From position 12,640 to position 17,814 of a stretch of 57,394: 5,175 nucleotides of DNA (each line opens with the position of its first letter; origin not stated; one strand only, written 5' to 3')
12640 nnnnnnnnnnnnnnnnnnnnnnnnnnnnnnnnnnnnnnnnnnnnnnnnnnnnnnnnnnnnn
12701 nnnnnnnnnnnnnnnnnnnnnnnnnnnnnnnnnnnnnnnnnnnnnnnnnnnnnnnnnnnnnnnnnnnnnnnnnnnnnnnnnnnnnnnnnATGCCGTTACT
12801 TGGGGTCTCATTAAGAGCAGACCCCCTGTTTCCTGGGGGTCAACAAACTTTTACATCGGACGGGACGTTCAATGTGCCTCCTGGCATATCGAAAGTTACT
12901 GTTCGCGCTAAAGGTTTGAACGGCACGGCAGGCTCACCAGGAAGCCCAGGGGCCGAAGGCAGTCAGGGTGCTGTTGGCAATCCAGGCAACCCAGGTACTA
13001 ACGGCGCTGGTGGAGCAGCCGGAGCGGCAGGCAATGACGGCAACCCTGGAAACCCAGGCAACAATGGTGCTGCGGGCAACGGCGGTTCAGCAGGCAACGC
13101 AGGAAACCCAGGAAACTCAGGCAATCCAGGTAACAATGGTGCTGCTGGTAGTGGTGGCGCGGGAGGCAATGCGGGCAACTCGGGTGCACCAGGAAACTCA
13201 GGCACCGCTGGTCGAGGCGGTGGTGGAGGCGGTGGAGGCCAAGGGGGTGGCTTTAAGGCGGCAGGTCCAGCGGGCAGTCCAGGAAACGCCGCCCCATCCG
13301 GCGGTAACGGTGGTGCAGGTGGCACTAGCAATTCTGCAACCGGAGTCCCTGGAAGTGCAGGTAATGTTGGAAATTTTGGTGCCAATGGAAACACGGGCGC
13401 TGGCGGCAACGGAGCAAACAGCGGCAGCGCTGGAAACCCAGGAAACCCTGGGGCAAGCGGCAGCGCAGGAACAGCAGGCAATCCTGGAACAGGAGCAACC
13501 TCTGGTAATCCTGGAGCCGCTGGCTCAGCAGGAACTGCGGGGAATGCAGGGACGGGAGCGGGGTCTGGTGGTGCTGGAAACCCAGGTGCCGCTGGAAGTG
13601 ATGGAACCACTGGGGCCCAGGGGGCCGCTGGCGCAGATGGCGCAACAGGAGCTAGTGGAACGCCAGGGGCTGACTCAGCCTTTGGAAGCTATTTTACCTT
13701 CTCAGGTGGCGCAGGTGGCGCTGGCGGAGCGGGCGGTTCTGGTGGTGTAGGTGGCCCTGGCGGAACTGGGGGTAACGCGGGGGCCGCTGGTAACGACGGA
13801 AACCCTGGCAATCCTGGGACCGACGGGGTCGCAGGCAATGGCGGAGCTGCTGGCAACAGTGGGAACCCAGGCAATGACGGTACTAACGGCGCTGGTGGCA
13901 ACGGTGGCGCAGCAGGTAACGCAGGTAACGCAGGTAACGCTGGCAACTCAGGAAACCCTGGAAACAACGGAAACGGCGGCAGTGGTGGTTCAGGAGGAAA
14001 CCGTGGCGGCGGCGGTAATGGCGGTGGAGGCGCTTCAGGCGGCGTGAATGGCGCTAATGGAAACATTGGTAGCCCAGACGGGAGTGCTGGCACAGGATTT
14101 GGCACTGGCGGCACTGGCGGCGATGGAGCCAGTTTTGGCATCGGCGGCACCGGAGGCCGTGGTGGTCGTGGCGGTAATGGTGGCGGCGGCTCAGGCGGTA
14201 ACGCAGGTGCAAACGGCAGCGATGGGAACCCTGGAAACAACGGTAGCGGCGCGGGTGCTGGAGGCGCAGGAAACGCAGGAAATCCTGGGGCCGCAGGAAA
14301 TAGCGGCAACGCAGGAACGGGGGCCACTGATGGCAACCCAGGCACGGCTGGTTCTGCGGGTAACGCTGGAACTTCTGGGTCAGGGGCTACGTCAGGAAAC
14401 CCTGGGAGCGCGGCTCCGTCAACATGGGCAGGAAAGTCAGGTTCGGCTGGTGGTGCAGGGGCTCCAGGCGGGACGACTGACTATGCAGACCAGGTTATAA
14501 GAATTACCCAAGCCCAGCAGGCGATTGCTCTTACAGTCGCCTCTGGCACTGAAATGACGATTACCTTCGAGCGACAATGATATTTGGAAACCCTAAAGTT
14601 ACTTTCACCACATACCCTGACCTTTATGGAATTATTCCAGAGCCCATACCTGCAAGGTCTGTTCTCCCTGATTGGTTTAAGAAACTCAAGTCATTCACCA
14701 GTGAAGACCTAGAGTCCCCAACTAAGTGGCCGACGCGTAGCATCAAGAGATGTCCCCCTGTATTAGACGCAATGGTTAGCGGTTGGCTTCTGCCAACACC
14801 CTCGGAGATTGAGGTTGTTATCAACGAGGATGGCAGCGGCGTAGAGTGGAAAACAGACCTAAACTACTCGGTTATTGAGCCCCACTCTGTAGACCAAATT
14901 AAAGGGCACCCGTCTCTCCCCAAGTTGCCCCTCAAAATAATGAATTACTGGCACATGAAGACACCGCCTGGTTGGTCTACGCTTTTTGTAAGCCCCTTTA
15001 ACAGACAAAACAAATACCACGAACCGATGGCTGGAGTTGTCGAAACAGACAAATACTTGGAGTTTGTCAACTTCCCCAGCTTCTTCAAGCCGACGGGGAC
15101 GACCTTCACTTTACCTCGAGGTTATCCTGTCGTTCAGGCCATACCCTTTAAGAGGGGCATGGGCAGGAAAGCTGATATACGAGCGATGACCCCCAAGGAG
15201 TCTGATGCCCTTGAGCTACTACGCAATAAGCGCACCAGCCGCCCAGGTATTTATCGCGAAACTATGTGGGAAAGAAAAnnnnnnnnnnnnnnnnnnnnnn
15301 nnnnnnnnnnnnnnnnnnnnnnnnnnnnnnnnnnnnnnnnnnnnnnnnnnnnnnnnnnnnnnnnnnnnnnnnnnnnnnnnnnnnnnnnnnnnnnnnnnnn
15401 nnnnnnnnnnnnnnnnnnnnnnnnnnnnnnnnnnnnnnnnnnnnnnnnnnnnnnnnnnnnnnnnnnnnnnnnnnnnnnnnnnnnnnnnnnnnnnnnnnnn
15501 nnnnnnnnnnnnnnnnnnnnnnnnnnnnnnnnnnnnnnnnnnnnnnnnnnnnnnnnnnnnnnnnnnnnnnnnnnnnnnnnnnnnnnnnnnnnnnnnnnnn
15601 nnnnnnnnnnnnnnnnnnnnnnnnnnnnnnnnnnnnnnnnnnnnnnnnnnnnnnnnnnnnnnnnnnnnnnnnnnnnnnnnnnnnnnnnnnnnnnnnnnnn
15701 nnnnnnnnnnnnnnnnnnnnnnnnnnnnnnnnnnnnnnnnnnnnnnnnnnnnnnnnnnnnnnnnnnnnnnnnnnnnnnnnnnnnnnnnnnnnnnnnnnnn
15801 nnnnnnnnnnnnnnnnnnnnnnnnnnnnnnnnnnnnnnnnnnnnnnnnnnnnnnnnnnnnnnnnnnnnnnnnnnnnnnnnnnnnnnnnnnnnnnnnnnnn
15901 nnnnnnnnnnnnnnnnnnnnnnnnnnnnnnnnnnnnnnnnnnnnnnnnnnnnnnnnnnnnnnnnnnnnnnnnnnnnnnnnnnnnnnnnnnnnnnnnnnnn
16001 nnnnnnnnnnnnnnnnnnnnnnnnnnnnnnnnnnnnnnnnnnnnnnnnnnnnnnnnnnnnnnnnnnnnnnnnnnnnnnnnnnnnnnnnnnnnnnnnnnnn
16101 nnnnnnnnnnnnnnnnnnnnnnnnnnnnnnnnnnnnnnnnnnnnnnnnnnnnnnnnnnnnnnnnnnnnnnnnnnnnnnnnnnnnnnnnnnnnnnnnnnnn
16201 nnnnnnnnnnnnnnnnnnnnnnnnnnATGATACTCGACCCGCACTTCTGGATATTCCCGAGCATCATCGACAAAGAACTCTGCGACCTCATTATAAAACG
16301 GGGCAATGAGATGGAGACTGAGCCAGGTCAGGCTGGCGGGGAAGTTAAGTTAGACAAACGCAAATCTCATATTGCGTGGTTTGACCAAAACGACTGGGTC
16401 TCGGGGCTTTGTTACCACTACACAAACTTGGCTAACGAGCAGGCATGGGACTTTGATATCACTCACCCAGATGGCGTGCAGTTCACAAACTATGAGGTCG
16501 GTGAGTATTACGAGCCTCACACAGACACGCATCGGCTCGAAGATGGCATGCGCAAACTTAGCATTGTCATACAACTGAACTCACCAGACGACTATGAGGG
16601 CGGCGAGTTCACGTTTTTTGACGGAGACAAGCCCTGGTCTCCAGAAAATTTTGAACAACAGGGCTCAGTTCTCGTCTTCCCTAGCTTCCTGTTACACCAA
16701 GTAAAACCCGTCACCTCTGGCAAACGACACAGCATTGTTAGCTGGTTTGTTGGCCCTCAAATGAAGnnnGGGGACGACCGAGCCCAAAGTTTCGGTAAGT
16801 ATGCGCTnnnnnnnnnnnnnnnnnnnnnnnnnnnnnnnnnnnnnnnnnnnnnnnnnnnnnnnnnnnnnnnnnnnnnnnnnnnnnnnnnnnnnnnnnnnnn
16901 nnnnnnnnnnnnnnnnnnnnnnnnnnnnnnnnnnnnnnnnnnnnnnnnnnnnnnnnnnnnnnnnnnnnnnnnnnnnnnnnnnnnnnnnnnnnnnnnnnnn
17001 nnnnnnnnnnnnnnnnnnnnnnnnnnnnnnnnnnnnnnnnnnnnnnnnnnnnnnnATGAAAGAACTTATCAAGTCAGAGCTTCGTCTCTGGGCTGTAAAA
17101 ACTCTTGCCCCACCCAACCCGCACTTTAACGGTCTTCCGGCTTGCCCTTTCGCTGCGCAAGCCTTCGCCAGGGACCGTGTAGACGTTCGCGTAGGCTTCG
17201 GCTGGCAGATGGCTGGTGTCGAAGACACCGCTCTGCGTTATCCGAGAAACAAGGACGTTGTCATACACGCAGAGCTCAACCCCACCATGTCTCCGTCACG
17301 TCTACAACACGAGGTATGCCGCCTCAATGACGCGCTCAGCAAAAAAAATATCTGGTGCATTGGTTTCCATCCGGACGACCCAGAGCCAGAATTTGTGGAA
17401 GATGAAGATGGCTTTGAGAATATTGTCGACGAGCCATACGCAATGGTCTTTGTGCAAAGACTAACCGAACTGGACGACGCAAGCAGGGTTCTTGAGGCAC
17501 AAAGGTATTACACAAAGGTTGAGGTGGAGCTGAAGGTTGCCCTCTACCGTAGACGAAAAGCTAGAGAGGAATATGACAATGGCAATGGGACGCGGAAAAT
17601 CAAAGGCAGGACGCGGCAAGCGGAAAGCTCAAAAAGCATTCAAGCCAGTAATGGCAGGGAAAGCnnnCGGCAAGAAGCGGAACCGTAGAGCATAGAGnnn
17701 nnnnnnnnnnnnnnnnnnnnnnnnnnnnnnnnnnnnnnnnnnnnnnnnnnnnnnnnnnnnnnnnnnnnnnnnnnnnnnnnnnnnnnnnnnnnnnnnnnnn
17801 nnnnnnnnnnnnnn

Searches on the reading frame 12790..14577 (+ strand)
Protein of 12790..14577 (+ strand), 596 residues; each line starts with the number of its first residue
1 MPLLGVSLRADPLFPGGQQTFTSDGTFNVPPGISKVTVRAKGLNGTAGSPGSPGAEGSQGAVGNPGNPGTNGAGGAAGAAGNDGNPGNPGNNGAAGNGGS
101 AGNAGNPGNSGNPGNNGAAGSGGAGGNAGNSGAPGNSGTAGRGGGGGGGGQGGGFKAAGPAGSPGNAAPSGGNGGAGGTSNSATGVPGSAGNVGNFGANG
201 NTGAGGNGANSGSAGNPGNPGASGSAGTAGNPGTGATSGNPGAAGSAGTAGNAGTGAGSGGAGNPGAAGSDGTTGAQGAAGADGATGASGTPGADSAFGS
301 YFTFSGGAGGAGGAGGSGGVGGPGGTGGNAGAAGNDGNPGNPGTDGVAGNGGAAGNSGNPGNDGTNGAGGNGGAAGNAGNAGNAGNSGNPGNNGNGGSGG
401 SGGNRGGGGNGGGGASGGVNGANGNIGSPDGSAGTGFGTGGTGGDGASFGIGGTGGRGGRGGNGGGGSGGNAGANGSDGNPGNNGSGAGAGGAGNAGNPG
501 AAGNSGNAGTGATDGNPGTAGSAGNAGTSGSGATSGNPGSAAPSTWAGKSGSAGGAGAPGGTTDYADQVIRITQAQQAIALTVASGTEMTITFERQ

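Call 13: search_protein_families(library=phrogs, proteins=[window:12790-14577:+], max_evalue=0.001)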
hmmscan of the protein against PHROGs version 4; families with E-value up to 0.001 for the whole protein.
window:12790-14577:+ (596 aa): 1 family
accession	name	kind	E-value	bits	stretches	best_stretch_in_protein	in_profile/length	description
phrog_5073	-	tail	0.00029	21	1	40-143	259-362/519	tail fiber protein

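Call 97: search_protein_families(library=pfam, proteins=[window:12790-14577:+], max_evalue=0.001)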
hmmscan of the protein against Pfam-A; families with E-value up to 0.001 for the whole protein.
window:12790-14577:+ (596 aa): 1 family
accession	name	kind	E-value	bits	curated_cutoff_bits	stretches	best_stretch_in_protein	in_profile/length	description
PF01391.23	Collagen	-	3.1e-11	43.3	27.2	3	41-97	3-59/60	Collagen triple helix repeat (20 copies)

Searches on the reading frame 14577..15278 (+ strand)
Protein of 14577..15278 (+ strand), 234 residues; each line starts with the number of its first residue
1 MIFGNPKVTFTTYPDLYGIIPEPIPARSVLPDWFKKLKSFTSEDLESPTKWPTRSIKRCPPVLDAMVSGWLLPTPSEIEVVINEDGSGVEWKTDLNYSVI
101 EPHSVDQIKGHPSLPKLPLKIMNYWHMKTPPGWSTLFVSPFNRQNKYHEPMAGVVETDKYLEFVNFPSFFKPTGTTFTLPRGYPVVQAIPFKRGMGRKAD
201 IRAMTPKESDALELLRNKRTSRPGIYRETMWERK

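Call 13: search_protein_families(library=phrogs, proteins=[window:14577-15278:+], max_evalue=0.001)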
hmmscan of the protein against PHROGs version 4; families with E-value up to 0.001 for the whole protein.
window:14577-15278:+ (234 aa): 1 family
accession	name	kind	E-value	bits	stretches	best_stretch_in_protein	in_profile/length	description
phrog_7084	-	unknown function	7.5e-48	164.1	1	7-232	4-238/240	-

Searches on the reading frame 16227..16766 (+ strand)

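Call 97: search_protein_families(library=pfam, proteins=[window:16227-16766:+], max_evalue=0.001)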
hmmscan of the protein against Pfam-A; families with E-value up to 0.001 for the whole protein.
window:16227-16766:+ (180 aa): 3 families
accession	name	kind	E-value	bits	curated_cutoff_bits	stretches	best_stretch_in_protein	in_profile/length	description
PF13640.12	2OG-FeII_Oxy_3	-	1e-17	65.3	27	1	84-174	1-97/98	2OG-Fe(II) oxygenase superfamily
PF13661.12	2OG-FeII_Oxy_4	-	2.5e-05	25.1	27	1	85-174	2-97/98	2OG-Fe(II) oxygenase superfamily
PF03171.26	2OG-FeII_Oxy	-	0.00077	20.2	23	0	82-174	2-99/101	2OG-Fe(II) oxygenase superfamily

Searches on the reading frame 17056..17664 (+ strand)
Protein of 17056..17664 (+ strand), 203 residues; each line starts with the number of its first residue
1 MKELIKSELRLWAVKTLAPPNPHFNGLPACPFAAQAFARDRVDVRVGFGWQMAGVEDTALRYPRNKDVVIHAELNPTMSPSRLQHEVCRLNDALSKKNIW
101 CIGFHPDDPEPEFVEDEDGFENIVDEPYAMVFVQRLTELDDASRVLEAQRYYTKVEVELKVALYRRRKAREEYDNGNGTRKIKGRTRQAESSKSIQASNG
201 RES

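Call 12: search_protein_families(library=phrogs, proteins=[window:17056-17664:+], max_evalue=0.001)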
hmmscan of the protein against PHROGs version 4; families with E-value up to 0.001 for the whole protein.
window:17056-17664:+ (203 aa): 1 family
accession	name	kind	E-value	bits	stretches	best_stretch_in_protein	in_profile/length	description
phrog_28122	-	unknown function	9e-18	65.9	1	5-172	15-197/198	-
